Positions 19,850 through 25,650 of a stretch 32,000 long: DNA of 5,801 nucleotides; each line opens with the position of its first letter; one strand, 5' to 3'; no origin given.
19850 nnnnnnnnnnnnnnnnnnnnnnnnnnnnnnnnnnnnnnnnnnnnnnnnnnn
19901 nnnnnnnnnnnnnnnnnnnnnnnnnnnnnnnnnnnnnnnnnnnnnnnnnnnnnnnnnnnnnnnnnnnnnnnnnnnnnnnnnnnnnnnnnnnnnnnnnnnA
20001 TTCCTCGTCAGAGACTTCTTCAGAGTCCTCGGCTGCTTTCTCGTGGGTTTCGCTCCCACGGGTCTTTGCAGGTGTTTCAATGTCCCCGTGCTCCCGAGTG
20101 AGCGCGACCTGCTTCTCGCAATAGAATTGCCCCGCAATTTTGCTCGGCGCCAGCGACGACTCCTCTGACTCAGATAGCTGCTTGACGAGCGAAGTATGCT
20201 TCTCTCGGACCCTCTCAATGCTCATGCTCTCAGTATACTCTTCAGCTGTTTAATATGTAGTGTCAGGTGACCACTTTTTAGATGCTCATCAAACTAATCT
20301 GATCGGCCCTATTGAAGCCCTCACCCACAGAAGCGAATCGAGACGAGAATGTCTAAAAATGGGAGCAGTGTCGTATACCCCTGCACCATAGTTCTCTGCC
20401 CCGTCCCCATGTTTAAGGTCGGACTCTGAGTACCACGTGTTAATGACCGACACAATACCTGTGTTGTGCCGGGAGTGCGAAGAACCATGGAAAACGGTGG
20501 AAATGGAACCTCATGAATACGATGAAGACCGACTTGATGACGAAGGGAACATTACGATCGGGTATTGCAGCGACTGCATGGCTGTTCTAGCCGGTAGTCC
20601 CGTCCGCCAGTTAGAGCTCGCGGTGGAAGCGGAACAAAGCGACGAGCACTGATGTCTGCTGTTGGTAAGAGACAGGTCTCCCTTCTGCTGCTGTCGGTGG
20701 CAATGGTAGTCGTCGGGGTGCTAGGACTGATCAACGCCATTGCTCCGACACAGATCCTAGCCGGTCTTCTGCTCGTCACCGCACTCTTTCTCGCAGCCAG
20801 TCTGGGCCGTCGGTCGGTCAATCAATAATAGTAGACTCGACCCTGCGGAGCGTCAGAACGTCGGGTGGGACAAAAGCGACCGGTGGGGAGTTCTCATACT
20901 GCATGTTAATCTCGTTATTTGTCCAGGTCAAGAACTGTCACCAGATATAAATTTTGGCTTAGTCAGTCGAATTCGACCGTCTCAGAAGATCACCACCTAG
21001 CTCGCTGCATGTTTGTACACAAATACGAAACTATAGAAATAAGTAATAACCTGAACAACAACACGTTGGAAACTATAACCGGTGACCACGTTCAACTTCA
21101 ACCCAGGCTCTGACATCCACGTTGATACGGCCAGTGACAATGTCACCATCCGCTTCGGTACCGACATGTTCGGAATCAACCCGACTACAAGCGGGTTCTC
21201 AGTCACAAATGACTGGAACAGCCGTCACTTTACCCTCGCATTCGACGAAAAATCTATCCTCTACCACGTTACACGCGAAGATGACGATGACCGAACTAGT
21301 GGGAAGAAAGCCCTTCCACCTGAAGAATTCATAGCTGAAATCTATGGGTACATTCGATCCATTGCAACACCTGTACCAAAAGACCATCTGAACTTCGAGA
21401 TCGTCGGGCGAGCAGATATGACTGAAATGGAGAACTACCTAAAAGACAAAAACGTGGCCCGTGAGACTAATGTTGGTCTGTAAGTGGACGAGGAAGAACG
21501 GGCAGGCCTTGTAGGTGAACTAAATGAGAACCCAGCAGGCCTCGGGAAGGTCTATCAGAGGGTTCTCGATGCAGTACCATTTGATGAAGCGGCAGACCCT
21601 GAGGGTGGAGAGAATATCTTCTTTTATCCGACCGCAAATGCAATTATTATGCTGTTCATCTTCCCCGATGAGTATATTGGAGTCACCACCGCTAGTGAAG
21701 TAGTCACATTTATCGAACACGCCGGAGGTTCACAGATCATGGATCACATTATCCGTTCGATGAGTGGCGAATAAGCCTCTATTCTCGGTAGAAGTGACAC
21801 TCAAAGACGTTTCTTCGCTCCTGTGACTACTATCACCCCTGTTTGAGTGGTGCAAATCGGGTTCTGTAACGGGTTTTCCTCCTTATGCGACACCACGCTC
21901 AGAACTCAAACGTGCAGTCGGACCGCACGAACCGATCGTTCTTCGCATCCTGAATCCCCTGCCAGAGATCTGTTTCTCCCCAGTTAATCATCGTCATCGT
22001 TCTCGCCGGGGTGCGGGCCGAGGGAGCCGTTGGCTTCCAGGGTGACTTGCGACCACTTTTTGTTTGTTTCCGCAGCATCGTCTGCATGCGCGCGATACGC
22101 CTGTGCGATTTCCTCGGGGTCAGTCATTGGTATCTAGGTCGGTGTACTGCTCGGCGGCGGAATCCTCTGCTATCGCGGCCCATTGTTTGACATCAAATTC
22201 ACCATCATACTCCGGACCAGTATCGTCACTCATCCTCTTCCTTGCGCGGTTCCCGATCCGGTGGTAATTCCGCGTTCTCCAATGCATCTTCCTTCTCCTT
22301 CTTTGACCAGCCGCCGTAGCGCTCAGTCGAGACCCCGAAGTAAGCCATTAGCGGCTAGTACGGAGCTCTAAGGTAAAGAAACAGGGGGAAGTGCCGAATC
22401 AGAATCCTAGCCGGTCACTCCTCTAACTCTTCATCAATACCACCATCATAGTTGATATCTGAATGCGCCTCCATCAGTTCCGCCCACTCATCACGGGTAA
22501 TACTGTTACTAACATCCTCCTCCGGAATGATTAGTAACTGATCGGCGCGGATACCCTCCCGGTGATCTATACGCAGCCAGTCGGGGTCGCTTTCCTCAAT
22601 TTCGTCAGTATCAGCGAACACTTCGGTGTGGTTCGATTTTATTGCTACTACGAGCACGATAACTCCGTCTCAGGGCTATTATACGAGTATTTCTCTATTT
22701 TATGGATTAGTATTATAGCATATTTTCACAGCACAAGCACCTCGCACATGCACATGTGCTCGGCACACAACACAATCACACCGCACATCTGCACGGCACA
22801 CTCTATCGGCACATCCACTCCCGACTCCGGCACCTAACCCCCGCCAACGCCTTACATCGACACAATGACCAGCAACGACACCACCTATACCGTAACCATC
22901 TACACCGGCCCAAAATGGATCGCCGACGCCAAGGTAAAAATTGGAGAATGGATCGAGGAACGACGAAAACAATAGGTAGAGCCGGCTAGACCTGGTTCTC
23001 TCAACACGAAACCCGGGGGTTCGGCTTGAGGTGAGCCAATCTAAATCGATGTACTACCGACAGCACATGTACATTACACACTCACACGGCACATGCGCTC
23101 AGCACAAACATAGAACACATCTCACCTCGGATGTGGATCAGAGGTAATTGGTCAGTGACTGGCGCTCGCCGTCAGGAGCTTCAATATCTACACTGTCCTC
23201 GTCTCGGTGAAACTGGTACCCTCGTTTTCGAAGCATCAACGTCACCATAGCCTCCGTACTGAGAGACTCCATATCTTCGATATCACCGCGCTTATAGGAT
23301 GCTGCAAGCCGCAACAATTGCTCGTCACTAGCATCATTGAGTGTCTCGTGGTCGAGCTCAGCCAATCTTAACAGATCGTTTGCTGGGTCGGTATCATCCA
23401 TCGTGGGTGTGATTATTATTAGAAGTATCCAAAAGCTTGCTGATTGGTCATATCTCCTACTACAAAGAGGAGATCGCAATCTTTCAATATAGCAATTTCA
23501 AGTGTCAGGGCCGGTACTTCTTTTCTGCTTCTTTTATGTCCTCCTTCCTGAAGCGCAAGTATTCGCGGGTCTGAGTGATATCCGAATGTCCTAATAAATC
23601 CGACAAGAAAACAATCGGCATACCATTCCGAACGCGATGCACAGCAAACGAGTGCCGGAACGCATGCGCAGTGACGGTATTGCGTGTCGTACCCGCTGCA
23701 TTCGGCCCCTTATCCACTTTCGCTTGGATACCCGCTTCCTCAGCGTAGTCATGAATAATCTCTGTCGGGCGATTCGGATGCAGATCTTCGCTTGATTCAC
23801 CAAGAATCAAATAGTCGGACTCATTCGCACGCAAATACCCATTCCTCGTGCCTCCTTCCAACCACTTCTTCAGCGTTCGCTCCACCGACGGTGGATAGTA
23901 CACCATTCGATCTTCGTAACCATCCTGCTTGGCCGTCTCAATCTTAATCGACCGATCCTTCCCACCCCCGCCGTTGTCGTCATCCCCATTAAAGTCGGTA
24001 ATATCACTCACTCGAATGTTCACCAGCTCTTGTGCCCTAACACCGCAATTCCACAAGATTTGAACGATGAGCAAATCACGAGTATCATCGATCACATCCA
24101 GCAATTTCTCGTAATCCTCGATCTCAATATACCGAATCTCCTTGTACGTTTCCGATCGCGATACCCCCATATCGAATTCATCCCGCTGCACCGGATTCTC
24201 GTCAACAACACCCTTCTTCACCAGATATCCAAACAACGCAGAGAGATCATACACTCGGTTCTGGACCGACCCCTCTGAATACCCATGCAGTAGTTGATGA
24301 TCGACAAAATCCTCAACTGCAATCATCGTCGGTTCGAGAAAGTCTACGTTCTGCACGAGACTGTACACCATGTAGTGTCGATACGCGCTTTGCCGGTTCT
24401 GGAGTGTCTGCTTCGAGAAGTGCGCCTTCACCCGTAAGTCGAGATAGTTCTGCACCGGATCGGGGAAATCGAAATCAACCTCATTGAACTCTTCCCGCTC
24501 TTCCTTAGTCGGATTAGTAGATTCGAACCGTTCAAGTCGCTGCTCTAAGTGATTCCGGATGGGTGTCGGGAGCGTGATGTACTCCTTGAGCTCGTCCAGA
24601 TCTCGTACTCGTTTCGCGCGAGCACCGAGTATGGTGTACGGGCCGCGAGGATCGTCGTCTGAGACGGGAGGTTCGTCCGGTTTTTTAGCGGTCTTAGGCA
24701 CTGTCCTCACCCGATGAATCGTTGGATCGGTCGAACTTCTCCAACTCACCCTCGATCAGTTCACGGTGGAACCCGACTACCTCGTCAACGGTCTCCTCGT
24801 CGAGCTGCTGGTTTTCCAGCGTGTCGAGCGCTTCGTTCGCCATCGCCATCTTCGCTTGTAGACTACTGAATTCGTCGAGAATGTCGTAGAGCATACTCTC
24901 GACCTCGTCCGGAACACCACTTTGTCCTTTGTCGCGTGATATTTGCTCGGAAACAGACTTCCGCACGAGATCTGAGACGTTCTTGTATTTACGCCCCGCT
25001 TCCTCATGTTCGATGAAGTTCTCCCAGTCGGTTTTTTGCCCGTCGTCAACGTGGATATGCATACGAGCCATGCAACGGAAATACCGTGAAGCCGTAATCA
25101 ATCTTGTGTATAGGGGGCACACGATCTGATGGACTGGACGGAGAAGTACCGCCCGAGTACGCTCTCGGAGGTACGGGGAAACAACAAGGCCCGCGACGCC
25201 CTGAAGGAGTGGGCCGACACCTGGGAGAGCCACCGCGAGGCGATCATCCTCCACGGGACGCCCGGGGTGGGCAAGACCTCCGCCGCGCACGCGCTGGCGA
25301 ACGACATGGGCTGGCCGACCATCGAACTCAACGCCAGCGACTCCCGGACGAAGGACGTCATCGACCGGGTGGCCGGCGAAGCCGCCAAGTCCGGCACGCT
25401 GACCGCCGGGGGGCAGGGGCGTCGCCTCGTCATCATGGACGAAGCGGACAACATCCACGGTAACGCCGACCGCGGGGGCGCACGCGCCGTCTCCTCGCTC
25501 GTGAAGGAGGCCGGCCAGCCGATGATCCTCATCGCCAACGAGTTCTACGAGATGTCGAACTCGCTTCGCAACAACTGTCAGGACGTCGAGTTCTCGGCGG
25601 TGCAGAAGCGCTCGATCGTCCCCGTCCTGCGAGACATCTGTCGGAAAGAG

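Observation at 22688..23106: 13-bp-phased GCACA iteron array flanked by an AT-rich tract: replication-origin-like or multi-site regulator binding region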

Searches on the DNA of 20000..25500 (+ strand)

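Call 11: search_rna_families(source=window, start=20000, end=25500, threshold=evalue, max_evalue=1)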
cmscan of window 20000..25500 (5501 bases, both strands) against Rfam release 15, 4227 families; matches with E-value up to 1: 0.
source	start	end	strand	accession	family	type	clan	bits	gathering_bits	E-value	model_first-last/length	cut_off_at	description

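Call 13: search_dna_similar(query=window:22300-23600:+, collection=plasmids, mode=distant, max_evalue=0.01)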
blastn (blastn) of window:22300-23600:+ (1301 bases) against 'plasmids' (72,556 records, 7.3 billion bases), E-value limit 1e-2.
No match.

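Call 14: search_dna_similar(query=window:22300-23600:+, collection=phages, mode=distant, max_evalue=0.01)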
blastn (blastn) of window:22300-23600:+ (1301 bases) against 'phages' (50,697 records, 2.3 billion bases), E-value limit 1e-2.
No match.

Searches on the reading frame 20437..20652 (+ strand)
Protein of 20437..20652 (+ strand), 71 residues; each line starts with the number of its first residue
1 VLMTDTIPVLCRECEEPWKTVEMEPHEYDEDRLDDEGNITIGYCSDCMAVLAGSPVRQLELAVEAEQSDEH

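Call 26: search_protein_families(library=phrogs, proteins=[window:20437-20652:+], max_evalue=0.01)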
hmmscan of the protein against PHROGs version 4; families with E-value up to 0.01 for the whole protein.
window:20437-20652:+ (71 aa): 0 families

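Call 37: search_protein_families(library=pfam, proteins=[window:20437-20652:+], max_evalue=1)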
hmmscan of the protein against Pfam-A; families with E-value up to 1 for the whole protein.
window:20437-20652:+ (71 aa): 1 family
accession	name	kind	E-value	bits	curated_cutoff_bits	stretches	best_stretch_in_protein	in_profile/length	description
PF23477.1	zf_Tbcl_2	-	0.066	13.4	27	0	8-14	26-32/37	Probable treble clef zinc finger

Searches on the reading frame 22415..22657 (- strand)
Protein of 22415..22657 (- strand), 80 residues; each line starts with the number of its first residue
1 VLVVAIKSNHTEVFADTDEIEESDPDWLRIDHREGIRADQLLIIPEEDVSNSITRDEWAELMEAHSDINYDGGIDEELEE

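Call 8: search_protein_families(library=pfam, proteins=[window:22415-22657:-], max_evalue=0.01)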
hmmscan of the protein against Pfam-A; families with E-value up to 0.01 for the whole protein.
window:22415-22657:- (80 aa): 0 families

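Call 26: search_protein_families(library=phrogs, proteins=[window:22415-22657:-], max_evalue=0.01)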
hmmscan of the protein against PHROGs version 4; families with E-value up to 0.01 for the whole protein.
window:22415-22657:- (80 aa): 0 families

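Call 33: find_homologous_proteins(query=window:22415-22657:-, max_evalue=0.01)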
Query window:22415-22657:- (80 aa): 1 proteins with E <= 0.01 among 2 candidates.
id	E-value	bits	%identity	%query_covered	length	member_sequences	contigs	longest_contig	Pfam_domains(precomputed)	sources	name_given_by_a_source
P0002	2.5e-44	166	100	100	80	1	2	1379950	-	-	-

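Call 58: search_protein_families(library=ncbifam, proteins=[window:22415-22657:-], max_evalue=0.01)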
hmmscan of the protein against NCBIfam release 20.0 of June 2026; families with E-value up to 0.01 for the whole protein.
window:22415-22657:- (80 aa): 0 families

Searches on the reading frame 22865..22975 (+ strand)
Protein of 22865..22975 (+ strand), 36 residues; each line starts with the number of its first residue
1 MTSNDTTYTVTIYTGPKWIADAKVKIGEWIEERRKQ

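Call 37: search_protein_families(library=pfam, proteins=[window:22865-22975:+], max_evalue=1)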
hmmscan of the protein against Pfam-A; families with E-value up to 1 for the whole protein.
window:22865-22975:+ (36 aa): 1 family
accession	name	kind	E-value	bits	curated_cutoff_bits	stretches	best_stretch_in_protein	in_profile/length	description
PF10453.14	NUFIP1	-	0.92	9.9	23.3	0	25-35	20-30/53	FMR1-interacting protein 1 (NUFIP1)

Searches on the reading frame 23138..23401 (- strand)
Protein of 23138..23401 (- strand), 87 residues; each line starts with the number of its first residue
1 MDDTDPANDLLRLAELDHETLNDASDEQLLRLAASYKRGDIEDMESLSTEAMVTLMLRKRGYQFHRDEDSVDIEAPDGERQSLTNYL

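Call 26: search_protein_families(library=phrogs, proteins=[window:23138-23401:-], max_evalue=0.01)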
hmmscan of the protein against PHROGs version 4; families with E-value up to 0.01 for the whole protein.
window:23138-23401:- (87 aa): 0 families

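Call 32: find_homologous_proteins(query=window:23138-23401:-, max_evalue=0.01)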
Query window:23138-23401:- (87 aa): 1 proteins with E <= 0.01 among 3 candidates.
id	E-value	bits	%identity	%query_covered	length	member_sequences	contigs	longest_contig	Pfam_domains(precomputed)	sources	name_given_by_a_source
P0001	4.9e-48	178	100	100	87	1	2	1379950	-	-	-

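Call 35: find_encoding_contigs(protein=P0001, flank=3000, max_places=6)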
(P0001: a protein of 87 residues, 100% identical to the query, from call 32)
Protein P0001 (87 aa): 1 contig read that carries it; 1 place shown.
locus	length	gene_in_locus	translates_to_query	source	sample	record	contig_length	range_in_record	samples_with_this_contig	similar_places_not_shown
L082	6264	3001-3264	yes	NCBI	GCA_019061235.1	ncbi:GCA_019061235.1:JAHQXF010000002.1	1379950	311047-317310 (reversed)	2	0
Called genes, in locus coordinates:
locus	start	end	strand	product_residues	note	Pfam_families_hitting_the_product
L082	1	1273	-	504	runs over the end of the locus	PF13401:AAA_22 (faint), PF00004:AAA, PF21960:RCF1-5-like_lid (weak)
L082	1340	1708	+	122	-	-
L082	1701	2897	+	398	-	PF00589:Phage_integrase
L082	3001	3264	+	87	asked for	-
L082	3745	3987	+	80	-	-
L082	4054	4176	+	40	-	-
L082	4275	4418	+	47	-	-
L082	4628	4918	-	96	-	-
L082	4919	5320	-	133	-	-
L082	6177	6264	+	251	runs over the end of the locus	PF09810:Exo5 (faint), PF12705:PDDEXK_1 (weak)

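Call 58: search_protein_families(library=ncbifam, proteins=[window:23138-23401:-], max_evalue=0.01)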
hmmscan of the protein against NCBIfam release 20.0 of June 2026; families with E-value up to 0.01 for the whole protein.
window:23138-23401:- (87 aa): 0 families

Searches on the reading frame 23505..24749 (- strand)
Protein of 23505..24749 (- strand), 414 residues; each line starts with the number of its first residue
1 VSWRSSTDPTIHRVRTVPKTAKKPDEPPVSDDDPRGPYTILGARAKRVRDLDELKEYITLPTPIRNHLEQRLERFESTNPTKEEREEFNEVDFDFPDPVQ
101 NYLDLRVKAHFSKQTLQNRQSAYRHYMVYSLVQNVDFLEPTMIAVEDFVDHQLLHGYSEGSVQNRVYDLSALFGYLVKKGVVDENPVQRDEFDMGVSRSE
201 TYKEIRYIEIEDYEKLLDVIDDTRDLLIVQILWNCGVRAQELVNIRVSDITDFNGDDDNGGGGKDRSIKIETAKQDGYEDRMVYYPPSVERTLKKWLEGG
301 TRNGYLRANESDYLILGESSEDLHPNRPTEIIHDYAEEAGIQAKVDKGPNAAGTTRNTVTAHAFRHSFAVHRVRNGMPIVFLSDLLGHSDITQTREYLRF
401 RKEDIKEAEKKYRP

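Call 8: search_protein_families(library=pfam, proteins=[window:23505-24749:-], max_evalue=0.01)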
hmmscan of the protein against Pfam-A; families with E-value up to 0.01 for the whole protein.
window:23505-24749:- (414 aa): 2 families
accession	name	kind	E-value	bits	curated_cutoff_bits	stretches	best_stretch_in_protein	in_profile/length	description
PF00589.27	Phage_integrase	-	2.4e-21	76.7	27.1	1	208-401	3-169/172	Phage integrase family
PF13102.12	Phage_int_SAM_5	-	0.00064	20.5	22.3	0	101-188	8-94/98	Phage integrase SAM-like domain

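Call 29: find_related_loci(query=window:23505-24749:-, collection=genome_contigs, flank=6000)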
Query window:23505-24749:- (414 aa) in genome_contigs; peptide patterns used: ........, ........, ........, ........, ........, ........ (x = any residue, [..] = any of these).
105 stretches matched a pattern; 1 encode a relative of the query (tblastn E <= 1e-3); 1 distinct loci.
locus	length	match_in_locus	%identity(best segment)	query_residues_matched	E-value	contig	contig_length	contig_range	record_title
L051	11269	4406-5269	20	99-414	4e-11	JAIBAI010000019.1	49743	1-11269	MAG: Bacteroidia bacterium isolate SSF33 NODE_12499_length_49743_cov_13.664765, whole genome shotgun sequence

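Call 91: find_related_loci(query=A4, collection=metagenome_contigs, flank=4000)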
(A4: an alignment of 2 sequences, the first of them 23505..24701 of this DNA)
Query A4 (398 aa) in metagenome_contigs; peptide patterns used: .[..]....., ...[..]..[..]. (x = any residue, [..] = any of these).
600 stretches matched a pattern (row limit reached: there are more); 2 encode a relative of the query (tblastn E <= 1e-3); 2 distinct loci.
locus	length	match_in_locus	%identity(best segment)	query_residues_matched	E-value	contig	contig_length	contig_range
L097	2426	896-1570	21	132-381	4e-8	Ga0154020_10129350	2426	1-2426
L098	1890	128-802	21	132-381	1e-7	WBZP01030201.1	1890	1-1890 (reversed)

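Call 92: find_related_loci(query=A4, collection=viral_contigs, flank=4000)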
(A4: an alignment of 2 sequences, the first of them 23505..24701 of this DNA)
Query A4 (398 aa) in viral_contigs; peptide patterns used: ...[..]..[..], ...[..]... (x = any residue, [..] = any of these).
415 stretches matched a pattern; 2 encode a relative of the query (tblastn E <= 1e-3); 2 distinct loci.
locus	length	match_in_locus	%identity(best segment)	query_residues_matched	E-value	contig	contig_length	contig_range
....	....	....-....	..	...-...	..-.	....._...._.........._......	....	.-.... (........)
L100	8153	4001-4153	41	340-388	3e-6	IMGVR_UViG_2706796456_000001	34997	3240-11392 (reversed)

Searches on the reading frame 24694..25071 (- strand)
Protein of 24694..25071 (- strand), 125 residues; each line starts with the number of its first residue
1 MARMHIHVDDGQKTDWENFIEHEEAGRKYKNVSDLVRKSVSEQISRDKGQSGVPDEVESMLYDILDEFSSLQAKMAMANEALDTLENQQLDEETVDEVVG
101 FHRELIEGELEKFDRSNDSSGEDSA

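Call 37: search_protein_families(library=pfam, proteins=[window:24694-25071:-], max_evalue=1)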
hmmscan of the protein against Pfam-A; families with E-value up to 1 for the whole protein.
window:24694-25071:- (125 aa): 4 families
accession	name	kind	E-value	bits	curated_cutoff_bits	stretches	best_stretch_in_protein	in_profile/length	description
PF18052.6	Rx_N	-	0.015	15.8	27.7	1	57-100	17-59/93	Rx N-terminal domain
PF23095.1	KH_NusA_C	-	0.02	15.4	34.2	1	41-81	7-51/59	Transcription termination/antitermination protein NusA, KH domain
PF19174.5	DUF5856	-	0.11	14.1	34.6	1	18-103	6-88/94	Family of unknown function (DUF5856)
PF01496.24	V_ATPase_I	-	0.24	9.7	30.7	1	20-115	30-124/815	V-type ATPase 116kDa subunit family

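Call 58: search_protein_families(library=ncbifam, proteins=[window:24694-25071:-], max_evalue=0.01)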
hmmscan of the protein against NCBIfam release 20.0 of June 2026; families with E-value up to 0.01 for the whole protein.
window:24694-25071:- (125 aa): 0 families

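Call 59: find_homologous_proteins(query=window:24694-25071:-, max_evalue=0.001)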
Query window:24694-25071:- (125 aa): 2 proteins with E <= 0.001 among 5 candidates.
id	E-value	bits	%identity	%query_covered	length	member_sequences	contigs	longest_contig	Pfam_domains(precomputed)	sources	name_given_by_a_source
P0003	5.1e-71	254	100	98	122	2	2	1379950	-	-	-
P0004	2.9e-39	152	64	91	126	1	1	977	-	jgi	jgi:Arc/MetJ-type ribon-helix-helix transcriptional regulator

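Call 67: search_protein_representatives(protein=P0003)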
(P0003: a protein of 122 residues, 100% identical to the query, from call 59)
Query: 122 residues. Proteins with E-value up to 0.001 (for the whole library): 14; up to 1e-10: 9; up to 1e-30: 1. The best 14 are listed.
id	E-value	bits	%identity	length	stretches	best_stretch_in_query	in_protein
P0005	4.9e-39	149.5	65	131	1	3-118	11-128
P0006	5.7e-19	84.9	41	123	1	3-118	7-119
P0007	6.8e-18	81.5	40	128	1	3-118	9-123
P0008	4.9e-17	78.7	38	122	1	1-120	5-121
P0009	7.9e-16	74.8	36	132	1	1-121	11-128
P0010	9.6e-16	74.5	43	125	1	1-120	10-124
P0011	7.9e-13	65.1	38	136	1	1-112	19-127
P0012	1.0e-11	61.6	33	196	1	1-120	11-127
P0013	4.7e-11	59.4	46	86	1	39-119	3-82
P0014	6.7e-05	39.6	28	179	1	3-102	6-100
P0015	1.4e-04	38.5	26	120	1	1-108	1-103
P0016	1.9e-04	38.2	34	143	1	2-98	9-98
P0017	4.4e-04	37.0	30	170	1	4-119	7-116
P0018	8.5e-04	36.1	30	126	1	1-112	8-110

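Call 76: predict_structure(alignment_id=A1)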
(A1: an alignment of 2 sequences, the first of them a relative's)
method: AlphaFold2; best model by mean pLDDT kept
length: 122 residues; sequences in the alignment: 2
mean_pLDDT: 64.4   pTM: 0.33
mean pLDDT of the five models: 64.4, 50.5, 50.2, 49.5, 49.1
residues with pLDDT >= 90: 0; 70-90: 41; 50-70: 69; < 50: 12
segments of 3 or more residues with pLDDT < 50: 1-5, 118-122
pLDDT, mean of each block of 10 residues (from residue 1): 52 62 59 68 59 69 71 69 67 76 73 53 40
secondary structure, 60 per line:
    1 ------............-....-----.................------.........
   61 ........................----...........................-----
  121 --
elements in order: H7-18 H20-23 H29-45 H52-84 H89-115

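Call 78: search_solved_structures(query=A2, max_evalue=10)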
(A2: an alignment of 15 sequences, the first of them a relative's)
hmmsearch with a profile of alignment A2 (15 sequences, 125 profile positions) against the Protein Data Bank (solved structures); distinct sequences matched with E-value up to 10: 41.
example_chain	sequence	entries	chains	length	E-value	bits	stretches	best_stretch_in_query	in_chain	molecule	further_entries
9r1k_A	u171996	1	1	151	0.00089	22.6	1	53-121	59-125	sc-apCC-4-A7F-1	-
8a3k_UNK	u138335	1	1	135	0.0075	19.6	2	53-114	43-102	sc-apCC-4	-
9r1n_A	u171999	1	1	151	0.0079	19.5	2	53-120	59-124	sc-apCC-4-DPH-2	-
5zuv_A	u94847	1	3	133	0.06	16.7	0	59-89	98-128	Spike glycoprotein,Spike glycoprotein,inhibitor EK1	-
9r1m_A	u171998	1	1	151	0.068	16.5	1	53-120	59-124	sc-apCC-4-LMF-1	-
9som_A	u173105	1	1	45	0.14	15.5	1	36-78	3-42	Designed coiled coil with two distinct Terbium sites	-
2wpr_A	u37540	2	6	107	0.19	15.1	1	54-111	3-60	TRIMERIC AUTOTRANSPORTER ADHESIN FRAGMENT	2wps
9r1j_A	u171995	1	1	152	0.19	15.1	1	53-120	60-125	sc-apCC-4-NR-1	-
8xwx_E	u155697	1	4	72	0.29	14.5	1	54-104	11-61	B-cell receptor-associated protein 31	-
4jzl_A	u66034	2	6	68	0.38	14.1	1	54-102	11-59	B-cell receptor-associated protein 31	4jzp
9yoi_D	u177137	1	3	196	0.42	14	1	15-79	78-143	Hemagglutinin HA2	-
2ets_A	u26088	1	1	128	0.45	13.9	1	53-112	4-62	hypothetical protein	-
9r1l_A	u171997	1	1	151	0.47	13.8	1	53-112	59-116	sc-apCC-4-SN38-1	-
3wpr_A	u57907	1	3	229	0.54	13.6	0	54-92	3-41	Trimeric autotransporter adhesin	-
6x0a_a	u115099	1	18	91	0.56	13.5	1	3-46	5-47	Putative addiction module antidote protein, CopG/Arc/MetJ family chimera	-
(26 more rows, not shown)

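Call 79: search_protein_families(library=pfam, alignment_id=A2, max_evalue=0.1)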
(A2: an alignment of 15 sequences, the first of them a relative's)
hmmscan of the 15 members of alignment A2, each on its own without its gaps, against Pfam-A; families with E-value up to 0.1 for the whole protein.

A. member 1, P0003 (122 aa): 3 families
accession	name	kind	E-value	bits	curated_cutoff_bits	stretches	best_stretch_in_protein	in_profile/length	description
PF18052.6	Rx_N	-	0.014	15.9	27.7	1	54-97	17-59/93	Rx N-terminal domain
PF23095.1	KH_NusA_C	-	0.02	15.4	34.2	0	38-78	7-51/59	Transcription termination/antitermination protein NusA, KH domain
PF19174.5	DUF5856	-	0.099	14.1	34.6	0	15-100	6-88/94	Family of unknown function (DUF5856)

B. families by the number of members that match (of 15 scanned): 36 families (the first 25 are shown)
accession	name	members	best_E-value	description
PF18052.6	Rx_N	4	0.014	Rx N-terminal domain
PF24270.1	HTH_Cmi2_C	2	0.018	Cmi2, C-terminal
PF09074.15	Mer2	1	0.0017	Mer2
PF19116.6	DUF5801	1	0.0025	Domain of unknown function (DUF5801)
PF10398.14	DUF2443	1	0.0038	Protein of unknown function (DUF2443)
PF05524.18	PEP-utilisers_N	1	0.0045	PEP-utilising enzyme, N-terminal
PF08376.15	NIT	1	0.0092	Nitrate and nitrite sensing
PF24615.2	Spectrin_Anc-1_2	1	0.013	Nuclear anchorage protein 1, spectrin repeat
PF08776.16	VASP_tetra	1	0.014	VASP tetramerisation domain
PF10443.15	RNA12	1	0.016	RNA12 protein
PF11461.13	RILP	1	0.016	Rab interacting lysosomal protein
PF11740.13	KfrA_N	1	0.017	Plasmid replication region DNA-binding N-term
PF23095.1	KH_NusA_C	1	0.02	Transcription termination/antitermination protein NusA, KH domain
PF22564.2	HAAS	1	0.022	HAAS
PF14300.12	DMP19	1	0.023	DMP19-like protein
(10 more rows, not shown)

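Call 84: find_encoding_contigs(protein=P0005, flank=8000, max_places=6)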
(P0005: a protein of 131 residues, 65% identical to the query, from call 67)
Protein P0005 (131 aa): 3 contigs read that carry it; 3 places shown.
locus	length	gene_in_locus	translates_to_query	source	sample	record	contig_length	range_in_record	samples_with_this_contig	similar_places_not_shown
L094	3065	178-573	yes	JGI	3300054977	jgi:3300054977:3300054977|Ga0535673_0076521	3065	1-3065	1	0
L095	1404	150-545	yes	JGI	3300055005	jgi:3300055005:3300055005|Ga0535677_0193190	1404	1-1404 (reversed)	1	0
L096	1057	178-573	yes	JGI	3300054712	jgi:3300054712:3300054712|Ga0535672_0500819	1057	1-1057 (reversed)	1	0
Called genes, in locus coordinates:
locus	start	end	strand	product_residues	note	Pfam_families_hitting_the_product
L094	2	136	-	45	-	?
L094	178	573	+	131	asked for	-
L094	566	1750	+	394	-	PF00589:Phage_integrase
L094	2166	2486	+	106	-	-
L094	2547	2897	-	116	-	-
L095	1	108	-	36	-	?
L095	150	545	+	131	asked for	-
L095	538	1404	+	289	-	?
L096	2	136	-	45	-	?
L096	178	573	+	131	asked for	-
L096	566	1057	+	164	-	?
